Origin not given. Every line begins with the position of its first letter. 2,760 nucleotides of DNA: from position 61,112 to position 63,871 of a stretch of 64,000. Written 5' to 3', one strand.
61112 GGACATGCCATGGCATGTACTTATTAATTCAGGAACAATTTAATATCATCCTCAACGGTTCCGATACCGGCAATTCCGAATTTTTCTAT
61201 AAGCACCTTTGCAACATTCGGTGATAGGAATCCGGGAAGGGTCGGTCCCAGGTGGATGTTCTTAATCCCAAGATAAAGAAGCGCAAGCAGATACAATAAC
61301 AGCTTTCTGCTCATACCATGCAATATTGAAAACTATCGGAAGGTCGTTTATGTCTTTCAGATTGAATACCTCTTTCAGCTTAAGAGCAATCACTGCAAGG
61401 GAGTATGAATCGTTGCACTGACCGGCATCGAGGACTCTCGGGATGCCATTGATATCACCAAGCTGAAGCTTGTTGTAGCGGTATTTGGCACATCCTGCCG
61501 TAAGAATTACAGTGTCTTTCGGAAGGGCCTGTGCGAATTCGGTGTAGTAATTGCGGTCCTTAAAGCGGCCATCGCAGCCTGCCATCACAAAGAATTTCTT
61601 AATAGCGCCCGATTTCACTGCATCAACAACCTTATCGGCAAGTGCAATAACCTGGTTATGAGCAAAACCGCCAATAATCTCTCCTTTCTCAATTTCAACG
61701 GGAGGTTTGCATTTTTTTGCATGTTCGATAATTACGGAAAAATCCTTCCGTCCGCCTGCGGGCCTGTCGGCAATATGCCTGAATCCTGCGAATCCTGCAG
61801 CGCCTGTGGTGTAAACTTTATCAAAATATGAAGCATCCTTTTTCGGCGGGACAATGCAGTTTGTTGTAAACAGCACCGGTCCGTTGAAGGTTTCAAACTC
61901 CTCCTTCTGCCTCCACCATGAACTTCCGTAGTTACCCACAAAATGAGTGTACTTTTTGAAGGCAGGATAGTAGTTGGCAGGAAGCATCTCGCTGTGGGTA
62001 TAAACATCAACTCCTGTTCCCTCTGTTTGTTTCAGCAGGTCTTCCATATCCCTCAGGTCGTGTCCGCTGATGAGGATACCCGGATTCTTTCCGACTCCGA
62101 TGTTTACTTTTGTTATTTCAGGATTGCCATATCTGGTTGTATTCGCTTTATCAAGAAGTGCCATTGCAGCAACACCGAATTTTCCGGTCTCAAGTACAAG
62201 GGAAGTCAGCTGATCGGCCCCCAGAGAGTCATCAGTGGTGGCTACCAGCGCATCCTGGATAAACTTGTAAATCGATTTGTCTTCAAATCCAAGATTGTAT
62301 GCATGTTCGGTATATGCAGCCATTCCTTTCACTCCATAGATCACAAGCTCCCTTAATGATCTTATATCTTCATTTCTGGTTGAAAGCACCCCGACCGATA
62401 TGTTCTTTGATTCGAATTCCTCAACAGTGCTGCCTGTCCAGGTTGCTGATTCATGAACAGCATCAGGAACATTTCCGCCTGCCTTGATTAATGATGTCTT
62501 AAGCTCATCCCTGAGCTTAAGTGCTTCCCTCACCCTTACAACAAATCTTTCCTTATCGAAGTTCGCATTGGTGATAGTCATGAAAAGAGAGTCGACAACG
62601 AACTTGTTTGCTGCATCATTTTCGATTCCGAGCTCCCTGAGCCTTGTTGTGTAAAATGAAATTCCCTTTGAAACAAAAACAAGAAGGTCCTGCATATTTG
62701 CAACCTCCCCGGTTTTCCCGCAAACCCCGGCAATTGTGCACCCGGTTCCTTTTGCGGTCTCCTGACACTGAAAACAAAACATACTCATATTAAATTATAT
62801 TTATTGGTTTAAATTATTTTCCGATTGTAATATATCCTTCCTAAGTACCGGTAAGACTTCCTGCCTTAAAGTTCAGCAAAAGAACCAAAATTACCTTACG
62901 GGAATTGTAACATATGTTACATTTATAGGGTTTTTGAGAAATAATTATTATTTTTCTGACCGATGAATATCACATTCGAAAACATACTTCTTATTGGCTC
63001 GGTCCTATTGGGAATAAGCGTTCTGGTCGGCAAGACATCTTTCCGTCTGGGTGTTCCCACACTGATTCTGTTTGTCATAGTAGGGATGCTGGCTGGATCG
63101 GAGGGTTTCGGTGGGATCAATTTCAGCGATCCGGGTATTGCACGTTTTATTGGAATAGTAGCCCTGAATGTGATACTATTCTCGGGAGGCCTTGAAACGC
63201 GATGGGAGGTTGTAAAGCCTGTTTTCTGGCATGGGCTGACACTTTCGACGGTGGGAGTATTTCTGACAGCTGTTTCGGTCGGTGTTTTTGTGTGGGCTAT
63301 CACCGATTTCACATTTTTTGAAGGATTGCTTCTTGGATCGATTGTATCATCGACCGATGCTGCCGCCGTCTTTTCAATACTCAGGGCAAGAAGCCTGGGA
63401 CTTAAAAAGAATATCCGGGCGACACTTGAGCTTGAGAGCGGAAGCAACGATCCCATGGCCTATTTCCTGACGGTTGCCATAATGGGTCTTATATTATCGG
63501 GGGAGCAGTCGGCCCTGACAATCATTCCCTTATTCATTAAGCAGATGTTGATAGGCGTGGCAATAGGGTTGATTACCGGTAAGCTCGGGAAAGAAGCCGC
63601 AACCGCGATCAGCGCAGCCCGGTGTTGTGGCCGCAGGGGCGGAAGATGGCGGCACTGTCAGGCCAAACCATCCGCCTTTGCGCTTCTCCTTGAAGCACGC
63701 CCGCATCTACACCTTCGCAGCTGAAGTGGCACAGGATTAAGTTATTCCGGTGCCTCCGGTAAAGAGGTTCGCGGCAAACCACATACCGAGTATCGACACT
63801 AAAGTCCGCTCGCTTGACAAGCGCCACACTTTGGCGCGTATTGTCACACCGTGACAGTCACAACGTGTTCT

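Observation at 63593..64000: Abrupt switch to GC-rich, non-Bacteroidota-like DNA truncates an antiporter gene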

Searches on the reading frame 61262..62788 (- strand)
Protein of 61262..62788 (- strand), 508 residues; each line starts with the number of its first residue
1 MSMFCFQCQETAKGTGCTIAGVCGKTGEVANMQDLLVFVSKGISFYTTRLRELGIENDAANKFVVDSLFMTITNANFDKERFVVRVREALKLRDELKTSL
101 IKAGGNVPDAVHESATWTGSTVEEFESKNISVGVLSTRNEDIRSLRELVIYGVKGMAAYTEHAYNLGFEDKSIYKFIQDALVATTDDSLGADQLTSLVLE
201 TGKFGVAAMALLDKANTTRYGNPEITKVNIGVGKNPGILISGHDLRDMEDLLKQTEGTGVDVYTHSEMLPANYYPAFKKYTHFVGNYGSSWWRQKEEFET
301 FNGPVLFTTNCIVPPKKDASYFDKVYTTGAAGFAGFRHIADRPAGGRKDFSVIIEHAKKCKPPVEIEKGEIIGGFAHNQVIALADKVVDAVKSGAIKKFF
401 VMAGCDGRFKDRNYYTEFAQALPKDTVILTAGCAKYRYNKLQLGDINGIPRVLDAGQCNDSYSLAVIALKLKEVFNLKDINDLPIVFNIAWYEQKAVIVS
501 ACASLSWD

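Call 17: find_encoding_contigs(protein=window:61265-62788:-, flank=10000, max_places=6)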
Protein window:61265-62788:- (508 aa): no gene with exactly this product is on record in the collection.

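Call 31: search_protein_families(library=pfam, proteins=[window:61262-62788:-], max_evalue=0.001)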
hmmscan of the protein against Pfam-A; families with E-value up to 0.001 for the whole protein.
window:61262-62788:- (508 aa): 1 family
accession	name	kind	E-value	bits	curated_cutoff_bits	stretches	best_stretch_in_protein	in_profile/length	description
PF03063.25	Prismane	-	1e-159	533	27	1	3-502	1-468/513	Prismane/CO dehydrogenase family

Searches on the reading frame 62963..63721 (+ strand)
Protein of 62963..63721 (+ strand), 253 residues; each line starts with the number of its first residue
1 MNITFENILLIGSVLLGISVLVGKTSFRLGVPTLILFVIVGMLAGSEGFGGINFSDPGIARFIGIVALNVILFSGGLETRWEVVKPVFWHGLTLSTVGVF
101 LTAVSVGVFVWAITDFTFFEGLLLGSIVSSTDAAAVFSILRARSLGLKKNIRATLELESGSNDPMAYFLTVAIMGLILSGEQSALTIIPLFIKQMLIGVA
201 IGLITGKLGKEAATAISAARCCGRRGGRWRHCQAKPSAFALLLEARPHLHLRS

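Call 7: find_encoding_contigs(protein=window:62963-63721:+, flank=10000, max_places=6)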
Protein window:62963-63721:+ (253 aa): no gene with exactly this product is on record in the collection.

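Call 8: search_protein_families(library=pfam, proteins=[window:62963-63721:+], max_evalue=1)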
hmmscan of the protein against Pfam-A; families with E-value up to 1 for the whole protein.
window:62963-63721:+ (253 aa): 1 family
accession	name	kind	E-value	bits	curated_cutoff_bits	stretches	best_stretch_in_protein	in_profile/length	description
PF00999.27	Na_H_Exchanger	-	3.7e-24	85.7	26.2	1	19-208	3-194/375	Sodium/hydrogen exchanger, transmembrane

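Call 12: find_homologous_proteins(query=window:62963-63721:+, max_evalue=1e-10)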
Query window:62963-63721:+ (253 aa): 4946 proteins with E <= 1e-10 among 8000 candidates; the best 120 are listed.
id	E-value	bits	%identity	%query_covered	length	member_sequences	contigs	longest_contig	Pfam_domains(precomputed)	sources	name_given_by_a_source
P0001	2.3e-155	533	100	100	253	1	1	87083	PF00999.27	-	-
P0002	2.8e-111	389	88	86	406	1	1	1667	PF00999.27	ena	-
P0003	1.4e-104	367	82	83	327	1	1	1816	PF00999.27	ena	-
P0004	1.8e-100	354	78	86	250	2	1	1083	PF00999.27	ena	-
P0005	7.1e-95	335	90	72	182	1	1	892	PF00999.27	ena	-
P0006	4.4e-91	323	84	72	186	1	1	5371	PF00999.27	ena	-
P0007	1.9e-87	311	70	83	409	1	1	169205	PF00999.27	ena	-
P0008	2.4e-86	307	62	92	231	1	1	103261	PF00999.27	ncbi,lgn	-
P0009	6.2e-86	306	67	86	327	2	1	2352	PF00999.27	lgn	-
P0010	5.8e-85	303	69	83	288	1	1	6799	PF00999.27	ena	-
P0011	6.0e-85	303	69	83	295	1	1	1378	PF00999.27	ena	-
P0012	6.9e-85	303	66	83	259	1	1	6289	PF00999.27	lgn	-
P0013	2.4e-84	301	69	83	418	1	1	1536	PF00999.27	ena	-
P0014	8.4e-84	299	70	83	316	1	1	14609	PF00999.27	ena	-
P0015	1.0e-83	299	65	83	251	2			PF00999.27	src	-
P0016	1.0e-83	299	67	83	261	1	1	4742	PF00999.27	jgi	-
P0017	1.7e-83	298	67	86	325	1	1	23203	PF00999.27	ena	-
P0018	2.0e-83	298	70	83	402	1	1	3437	PF00999.27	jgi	-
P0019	3.2e-83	297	65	86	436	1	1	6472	PF00999.27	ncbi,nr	ncbi:MAG TPA: potassium/proton antiporter, partial [Salinimicrobium sp.]|nr:potassium/proton antipor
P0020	6.6e-83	296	66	83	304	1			PF00999.27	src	-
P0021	1.0e-82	295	66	81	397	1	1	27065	PF00999.27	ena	-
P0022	3.4e-82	294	65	83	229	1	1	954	PF00999.27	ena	-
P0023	5.0e-82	293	65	86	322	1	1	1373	PF00999.27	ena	-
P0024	5.0e-82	293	62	92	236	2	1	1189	PF00999.27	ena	-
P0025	1.1e-81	292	69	78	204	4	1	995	PF00999.27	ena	-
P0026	1.3e-81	292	66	83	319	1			PF00999.27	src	-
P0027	1.3e-81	292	65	83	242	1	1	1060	PF00999.27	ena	-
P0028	1.9e-81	291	65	86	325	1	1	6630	PF00999.27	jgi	-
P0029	2.1e-81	291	64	86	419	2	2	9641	PF00999.27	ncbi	ncbi:MAG: potassium/proton antiporter, partial [Cyclobacteriaceae bacterium]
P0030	2.8e-81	291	66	83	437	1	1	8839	PF00999.27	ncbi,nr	ncbi:MAG: potassium/proton antiporter, partial [Bacteroidota bacterium]|nr:potassium/proton antiport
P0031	3.9e-81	290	66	83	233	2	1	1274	PF00999.27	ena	-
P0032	4.2e-81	290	66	83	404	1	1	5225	PF00999.27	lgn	-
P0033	5.2e-81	290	71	75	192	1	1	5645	PF00999.27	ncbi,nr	ncbi:MAG: potassium transporter [Adhaeribacter sp.]|nr:potassium transporter [Adhaeribacter sp.]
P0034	5.2e-81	290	63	85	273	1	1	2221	PF00999.27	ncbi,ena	-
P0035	6.0e-81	290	63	88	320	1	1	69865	PF00999.27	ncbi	-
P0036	8.1e-81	289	68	83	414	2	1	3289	PF00999.27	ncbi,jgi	ncbi:MAG: potassium/proton antiporter [Clostridia bacterium]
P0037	8.9e-81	289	66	83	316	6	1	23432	PF00999.27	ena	-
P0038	1.4e-80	288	66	83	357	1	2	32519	PF00999.27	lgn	-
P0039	1.8e-80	288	67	83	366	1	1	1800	PF00999.27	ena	-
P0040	1.8e-80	288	64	83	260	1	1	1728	PF00999.27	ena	-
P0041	3.2e-80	287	67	83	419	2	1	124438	PF00999.27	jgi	-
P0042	4.4e-80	287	71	77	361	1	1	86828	PF00999.27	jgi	jgi:potassium/hydrogen antiporter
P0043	4.9e-80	287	64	83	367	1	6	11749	PF00999.27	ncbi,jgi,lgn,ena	-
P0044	5.5e-80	286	65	83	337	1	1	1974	PF00999.27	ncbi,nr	ncbi:MAG TPA: potassium/proton antiporter, partial [Bacteroidales bacterium]|nr:potassium/proton ant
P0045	5.8e-80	286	67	83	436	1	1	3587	PF00999.27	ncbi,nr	ncbi:MAG: potassium/proton antiporter, partial [Bacteroidota bacterium]|nr:potassium/proton antiport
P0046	6.0e-80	286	69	77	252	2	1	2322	PF00999.27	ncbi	-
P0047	6.8e-80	286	64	85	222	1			PF00999.27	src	-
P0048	9.5e-80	286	64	83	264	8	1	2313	PF00999.27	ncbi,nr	ncbi:MAG TPA: cation:proton antiporter, partial [Vicingus sp.]|nr:cation:proton antiporter [Vicingus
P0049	1.4e-79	285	81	68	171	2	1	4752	PF00999.27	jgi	jgi:cell volume regulation protein A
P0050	1.4e-79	285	65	83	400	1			PF00999.27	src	-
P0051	1.5e-79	285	69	77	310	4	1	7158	PF00999.27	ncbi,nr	ncbi:MAG TPA: potassium/proton antiporter, partial [Bacteroidales bacterium]|nr:potassium/proton ant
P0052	1.6e-79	285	65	83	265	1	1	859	PF00999.27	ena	-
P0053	1.6e-79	285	65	85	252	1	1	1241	PF00999.27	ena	-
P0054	1.8e-79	285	68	77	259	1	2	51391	PF00999.27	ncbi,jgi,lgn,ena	-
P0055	2.6e-79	284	63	86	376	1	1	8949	PF00999.27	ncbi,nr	ncbi:MAG: potassium/proton antiporter, partial [Flavobacteriales bacterium]|nr:potassium/proton anti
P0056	2.8e-79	284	64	83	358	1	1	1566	PF00999.27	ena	-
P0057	3.1e-79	284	64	83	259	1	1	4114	PF00999.27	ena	-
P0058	3.2e-79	284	64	83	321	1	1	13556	PF00999.27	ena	-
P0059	3.4e-79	284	65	83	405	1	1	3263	PF00999.27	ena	-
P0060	3.4e-79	284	64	86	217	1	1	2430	PF00999.27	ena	-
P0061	4.8e-79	283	65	83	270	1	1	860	PF00999.27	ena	-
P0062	5.8e-79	283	64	83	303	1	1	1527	PF00999.27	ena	-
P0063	5.9e-79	283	64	83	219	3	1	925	PF00999.27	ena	-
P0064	6.0e-79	283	63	85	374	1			PF00999.27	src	-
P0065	1.0e-78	282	66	82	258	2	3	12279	PF00999.27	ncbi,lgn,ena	-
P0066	1.1e-78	282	65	83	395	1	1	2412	PF00999.27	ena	-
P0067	1.3e-78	282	64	83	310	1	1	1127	PF00999.27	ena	-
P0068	1.4e-78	282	66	83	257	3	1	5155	PF00999.27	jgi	-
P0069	1.6e-78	282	64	83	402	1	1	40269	PF00999.27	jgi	jgi:cell volume regulation protein A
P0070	1.8e-78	281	64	83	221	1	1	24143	PF00999.27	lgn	-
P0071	2.5e-78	281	66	78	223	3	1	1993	PF00999.27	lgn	-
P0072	2.5e-78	281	64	83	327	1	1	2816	PF00999.27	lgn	-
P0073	2.9e-78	281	63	83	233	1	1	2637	PF00999.27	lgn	-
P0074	3.5e-78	281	63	86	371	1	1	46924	PF00999.27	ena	-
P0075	3.8e-78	280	63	83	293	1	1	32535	PF00999.27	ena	-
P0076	3.8e-78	280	61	83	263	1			PF00999.27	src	-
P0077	3.8e-78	280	64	83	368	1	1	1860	PF00999.27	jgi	-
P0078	4.6e-78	280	65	83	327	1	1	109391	PF00999.27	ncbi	-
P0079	4.8e-78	280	65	83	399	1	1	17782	PF00999.27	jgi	-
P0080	4.9e-78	280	63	83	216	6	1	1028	PF00999.27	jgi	jgi:cell volume regulation protein A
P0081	5.5e-78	280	64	86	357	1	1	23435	PF00999.27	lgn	-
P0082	5.6e-78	280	65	83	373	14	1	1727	PF00999.27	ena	-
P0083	5.7e-78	280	64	85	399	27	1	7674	PF00999.27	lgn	-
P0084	6.2e-78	280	62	86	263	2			PF00999.27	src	-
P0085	7.9e-78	279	66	78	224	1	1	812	PF00999.27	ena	-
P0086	1.1e-77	279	66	81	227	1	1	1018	PF00999.27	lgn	-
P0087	1.3e-77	279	64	83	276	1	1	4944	PF00999.27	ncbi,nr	ncbi:MAG TPA: potassium/proton antiporter, partial [Pricia sp.]|nr:potassium/proton antiporter [Pric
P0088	1.6e-77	278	62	86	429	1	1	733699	PF00999.27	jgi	jgi:potassium/hydrogen antiporter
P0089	1.6e-77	278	65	78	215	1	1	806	PF00999.27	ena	-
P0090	1.8e-77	278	62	86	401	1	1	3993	PF00999.27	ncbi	ncbi:MAG: potassium/proton antiporter, partial [Cellulophaga sp.]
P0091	2.1e-77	278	62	83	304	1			PF00999.27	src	-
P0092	2.5e-77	278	64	83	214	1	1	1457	PF00999.27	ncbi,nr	ncbi:MAG: cation:proton antiporter, partial [Maribacter sp.]|nr:cation:proton antiporter [Maribacter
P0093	2.7e-77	278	65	83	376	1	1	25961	PF00999.27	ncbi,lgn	-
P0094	2.8e-77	278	64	82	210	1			PF00999.27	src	-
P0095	2.9e-77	278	64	86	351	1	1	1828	PF00999.27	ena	-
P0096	3.2e-77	277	64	83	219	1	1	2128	PF00999.27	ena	-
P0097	3.6e-77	277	62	83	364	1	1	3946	PF00999.27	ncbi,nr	ncbi:MAG: potassium/proton antiporter [Bacteroidetes bacterium]|nr:potassium/proton antiporter [Bact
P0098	3.8e-77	277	64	83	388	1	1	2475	PF00999.27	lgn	-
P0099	3.9e-77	277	63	83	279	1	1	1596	PF00999.27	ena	-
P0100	4.1e-77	277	64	83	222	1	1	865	PF00999.27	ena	-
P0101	5.2e-77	277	65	86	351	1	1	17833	PF00999.27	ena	-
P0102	5.7e-77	277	64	83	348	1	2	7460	PF00999.27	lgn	-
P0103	6.4e-77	276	62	83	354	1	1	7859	PF00999.27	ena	-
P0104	6.9e-77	276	63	83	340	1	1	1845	PF00999.27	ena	-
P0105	7.0e-77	276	63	83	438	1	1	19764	PF00999.27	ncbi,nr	ncbi:MAG TPA: potassium/proton antiporter, partial [Prolixibacteraceae bacterium]|nr:potassium/proto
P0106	7.9e-77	276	64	80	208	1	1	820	PF00999.27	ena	-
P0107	8.1e-77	276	63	83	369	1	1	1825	PF00999.27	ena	-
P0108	8.2e-77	276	65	83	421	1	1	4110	PF00999.27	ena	-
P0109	8.7e-77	276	63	84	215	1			PF00999.27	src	-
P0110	9.8e-77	276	62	83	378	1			PF00999.27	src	-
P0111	9.8e-77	276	63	84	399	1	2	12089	PF00999.27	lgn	-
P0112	1.1e-76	276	63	83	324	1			PF00999.27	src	-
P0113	1.1e-76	276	63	83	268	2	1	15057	PF00999.27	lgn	-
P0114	1.5e-76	275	67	77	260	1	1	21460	PF00999.27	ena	-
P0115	1.7e-76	275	63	83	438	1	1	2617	PF00999.27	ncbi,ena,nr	ncbi:MAG TPA: potassium/proton antiporter, partial [Vicingaceae bacterium]|nr:potassium/proton antip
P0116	2.5e-76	274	62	84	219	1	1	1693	PF00999.27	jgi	-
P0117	3.0e-76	274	65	83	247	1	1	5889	PF00999.27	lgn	-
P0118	3.4e-76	274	67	78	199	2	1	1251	PF00999.27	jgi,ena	jgi:cell volume regulation protein A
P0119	3.7e-76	274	64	83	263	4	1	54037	PF00999.27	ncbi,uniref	ncbi:potassium/proton antiporter, partial [Leeuwenhoekiella blandensis]|uniref:potassium/proton anti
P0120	3.8e-76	274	62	83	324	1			PF00999.27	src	-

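Call 18: find_encoding_contigs(protein=P0002, flank=10000, max_places=4)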
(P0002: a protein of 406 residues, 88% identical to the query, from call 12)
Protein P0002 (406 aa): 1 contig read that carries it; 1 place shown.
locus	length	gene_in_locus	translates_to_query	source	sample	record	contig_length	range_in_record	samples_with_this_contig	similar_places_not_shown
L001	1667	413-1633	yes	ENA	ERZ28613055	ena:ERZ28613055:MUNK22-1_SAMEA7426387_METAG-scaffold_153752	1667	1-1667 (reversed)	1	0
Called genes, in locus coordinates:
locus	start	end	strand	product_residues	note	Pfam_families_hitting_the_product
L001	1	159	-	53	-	?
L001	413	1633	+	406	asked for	PF00999:Na_H_Exchanger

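Call 40: find_encoding_contigs(protein=P0008, flank=10000, max_places=3)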
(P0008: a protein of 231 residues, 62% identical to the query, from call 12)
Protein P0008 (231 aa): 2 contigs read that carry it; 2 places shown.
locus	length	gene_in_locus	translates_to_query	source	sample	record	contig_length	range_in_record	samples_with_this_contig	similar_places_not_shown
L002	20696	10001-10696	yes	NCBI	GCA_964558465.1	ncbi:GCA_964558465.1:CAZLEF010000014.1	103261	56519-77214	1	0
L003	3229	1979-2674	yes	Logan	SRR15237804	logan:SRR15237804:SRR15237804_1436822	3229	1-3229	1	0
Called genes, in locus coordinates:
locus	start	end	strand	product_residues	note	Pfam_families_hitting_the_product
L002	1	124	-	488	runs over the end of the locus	PF07221:GlcNAc_2-epim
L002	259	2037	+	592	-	PF00664:ABC_membrane, PF00005:ABC_tran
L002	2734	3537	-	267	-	PF00582:Usp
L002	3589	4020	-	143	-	PF14534:DUF4440 (weak)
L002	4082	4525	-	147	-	PF00383:dCMP_cyt_deam_1, PF14437:MafB19-deam, PF14439:Bd3614-deam (faint)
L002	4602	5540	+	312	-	PF03935:SKN1_KRE6_Sbg1 (faint), PF00722:Glyco_hydro_16, PF26113:GH16_XgeA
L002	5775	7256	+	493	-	PF00478:IMPDH, PF03060:NMO (faint), PF00571:CBS, PF01070:FMN_dh (weak)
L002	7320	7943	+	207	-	PF02245:Pur_DNA_glyco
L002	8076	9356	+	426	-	PF17116:T9SS_plug_1st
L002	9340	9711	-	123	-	-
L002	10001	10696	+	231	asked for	PF00999:Na_H_Exchanger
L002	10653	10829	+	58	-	-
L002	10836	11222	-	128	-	PF00903:Glyoxalase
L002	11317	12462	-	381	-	PF01553:Acyltransferase (weak)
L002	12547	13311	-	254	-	PF02661:Fic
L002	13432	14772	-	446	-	PF00696:AA_kinase, PF13840:ACT_7 (faint), PF22468:ACT_9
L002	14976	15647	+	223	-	-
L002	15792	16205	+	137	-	PF13366:PDDEXK_3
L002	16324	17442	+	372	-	-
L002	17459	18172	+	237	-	PF01066:CDP-OH_P_transf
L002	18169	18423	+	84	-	PF02700:PurS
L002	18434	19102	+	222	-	PF00590:TP_methylase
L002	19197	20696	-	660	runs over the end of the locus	PF13428:TPR_14 (faint), PF23914:TPR_CcmH_CycH (faint), PF07719:TPR_2 (faint), PF13176:TPR_7 (faint), PF13424:TPR_12 (faint), PF00515:TPR_1 (weak), PF13181:TPR_8 (weak), PF13414:TPR_11, +4 more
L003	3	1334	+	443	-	?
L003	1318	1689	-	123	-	-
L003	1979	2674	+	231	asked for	PF00999:Na_H_Exchanger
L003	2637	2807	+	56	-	-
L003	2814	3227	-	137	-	?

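Call 41: find_encoding_contigs(protein=P0024, flank=5000, max_places=3)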
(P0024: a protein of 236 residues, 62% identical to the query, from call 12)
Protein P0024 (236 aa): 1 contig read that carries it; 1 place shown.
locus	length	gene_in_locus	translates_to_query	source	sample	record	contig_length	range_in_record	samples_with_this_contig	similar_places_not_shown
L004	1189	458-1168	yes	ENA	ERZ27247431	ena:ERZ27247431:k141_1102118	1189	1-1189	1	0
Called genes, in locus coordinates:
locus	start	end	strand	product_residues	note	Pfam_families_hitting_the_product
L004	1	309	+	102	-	?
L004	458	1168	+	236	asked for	PF00999:Na_H_Exchanger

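Call 53: find_encoding_contigs(protein=P0007, flank=6000, max_places=2)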
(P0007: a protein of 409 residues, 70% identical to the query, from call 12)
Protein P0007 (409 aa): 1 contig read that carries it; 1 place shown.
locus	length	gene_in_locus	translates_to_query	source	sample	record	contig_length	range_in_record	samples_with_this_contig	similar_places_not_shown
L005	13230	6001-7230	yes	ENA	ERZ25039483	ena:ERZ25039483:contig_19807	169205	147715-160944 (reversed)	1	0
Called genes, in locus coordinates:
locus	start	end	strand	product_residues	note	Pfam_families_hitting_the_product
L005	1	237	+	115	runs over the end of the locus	PF00072:Response_reg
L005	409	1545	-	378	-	PF00512:HisKA, PF13581:HATPase_c_2 (faint), PF02518:HATPase_c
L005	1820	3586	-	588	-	PF07498:Rho_N, PF07497:Rho_RNA_bind, PF00006:ATP-synt_ab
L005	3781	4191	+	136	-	PF14126:DUF4293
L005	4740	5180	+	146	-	-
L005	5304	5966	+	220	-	PF01625:PMSR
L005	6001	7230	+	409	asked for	PF00999:Na_H_Exchanger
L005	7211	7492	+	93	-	PF02080:TrkA_C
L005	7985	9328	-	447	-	PF00070:Pyr_redox (faint), PF01266:DAO, PF01494:FAD_binding_3, PF02558:ApbA (weak), PF07992:Pyr_redox_2 (faint), PF13450:NAD_binding_8 (weak)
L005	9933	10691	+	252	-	PF00106:adh_short, PF08659:KR, PF23441:SDR, PF13561:adh_short_C2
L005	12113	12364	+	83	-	-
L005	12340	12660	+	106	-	PF05016:ParE_toxin (weak)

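Call 54: find_encoding_contigs(protein=P0006, flank=6000, max_places=2)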
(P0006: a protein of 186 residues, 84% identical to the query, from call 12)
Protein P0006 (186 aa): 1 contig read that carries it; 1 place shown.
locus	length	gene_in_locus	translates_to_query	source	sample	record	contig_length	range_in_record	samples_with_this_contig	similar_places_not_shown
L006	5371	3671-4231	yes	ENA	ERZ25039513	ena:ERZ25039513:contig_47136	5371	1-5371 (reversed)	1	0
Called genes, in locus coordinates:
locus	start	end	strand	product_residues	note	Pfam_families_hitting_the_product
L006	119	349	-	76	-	-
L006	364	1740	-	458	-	PF00115:COX1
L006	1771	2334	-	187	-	-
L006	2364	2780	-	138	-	PF02082:Rrf2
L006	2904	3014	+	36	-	-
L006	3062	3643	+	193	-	PF02592:Vut_1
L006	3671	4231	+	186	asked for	PF00999:Na_H_Exchanger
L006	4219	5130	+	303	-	PF00999:Na_H_Exchanger, PF02080:TrkA_C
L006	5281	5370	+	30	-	?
